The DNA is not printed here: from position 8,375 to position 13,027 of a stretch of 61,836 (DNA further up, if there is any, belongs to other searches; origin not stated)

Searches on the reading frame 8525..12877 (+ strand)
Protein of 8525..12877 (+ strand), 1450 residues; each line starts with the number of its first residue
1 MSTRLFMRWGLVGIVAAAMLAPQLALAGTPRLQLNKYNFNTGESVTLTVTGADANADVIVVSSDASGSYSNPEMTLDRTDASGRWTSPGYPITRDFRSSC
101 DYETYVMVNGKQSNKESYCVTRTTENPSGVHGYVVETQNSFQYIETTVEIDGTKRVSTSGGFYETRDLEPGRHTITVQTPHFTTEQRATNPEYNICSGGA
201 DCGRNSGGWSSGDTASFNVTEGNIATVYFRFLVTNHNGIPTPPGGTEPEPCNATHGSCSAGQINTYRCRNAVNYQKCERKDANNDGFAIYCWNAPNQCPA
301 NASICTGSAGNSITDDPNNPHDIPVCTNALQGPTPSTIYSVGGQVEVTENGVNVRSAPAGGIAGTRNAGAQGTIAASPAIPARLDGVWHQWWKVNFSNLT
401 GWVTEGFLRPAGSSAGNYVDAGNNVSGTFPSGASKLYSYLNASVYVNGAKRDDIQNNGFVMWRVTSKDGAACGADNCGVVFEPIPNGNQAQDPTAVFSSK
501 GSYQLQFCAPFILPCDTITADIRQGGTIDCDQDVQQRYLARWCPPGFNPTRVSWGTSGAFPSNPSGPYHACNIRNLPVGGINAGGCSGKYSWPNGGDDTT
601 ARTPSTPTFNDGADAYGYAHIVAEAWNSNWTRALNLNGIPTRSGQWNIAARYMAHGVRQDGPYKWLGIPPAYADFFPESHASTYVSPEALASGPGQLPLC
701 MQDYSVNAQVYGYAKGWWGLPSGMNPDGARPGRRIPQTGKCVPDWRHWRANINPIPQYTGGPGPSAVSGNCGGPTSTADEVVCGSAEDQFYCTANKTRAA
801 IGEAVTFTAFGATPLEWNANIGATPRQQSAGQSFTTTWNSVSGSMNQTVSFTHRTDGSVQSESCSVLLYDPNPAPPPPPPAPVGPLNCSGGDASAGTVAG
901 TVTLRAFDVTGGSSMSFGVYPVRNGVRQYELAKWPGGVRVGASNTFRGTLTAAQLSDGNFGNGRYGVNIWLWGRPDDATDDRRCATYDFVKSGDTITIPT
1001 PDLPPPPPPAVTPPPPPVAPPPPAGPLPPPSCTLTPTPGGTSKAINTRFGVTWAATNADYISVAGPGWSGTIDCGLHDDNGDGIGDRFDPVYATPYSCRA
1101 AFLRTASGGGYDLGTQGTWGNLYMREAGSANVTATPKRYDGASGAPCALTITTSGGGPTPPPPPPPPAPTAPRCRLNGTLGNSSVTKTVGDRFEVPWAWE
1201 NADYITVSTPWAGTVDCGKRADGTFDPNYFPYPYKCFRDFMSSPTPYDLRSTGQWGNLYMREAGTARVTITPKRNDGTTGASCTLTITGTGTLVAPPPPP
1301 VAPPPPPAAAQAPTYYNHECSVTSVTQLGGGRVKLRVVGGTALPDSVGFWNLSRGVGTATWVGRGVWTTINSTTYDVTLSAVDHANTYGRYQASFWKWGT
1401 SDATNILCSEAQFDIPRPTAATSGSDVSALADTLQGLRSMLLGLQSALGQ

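Call 77: search_protein_families(library=pfam, proteins=[window:8525-12877:+], max_evalue=0.001)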
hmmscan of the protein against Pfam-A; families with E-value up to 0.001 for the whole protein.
window:8525-12877:+ (1450 aa): 1 family
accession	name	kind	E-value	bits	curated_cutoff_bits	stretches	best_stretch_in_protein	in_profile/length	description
PF11008.14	DUF2846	-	0.0009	19.7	34.3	0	142-184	20-61/92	Protein of unknown function (DUF2846)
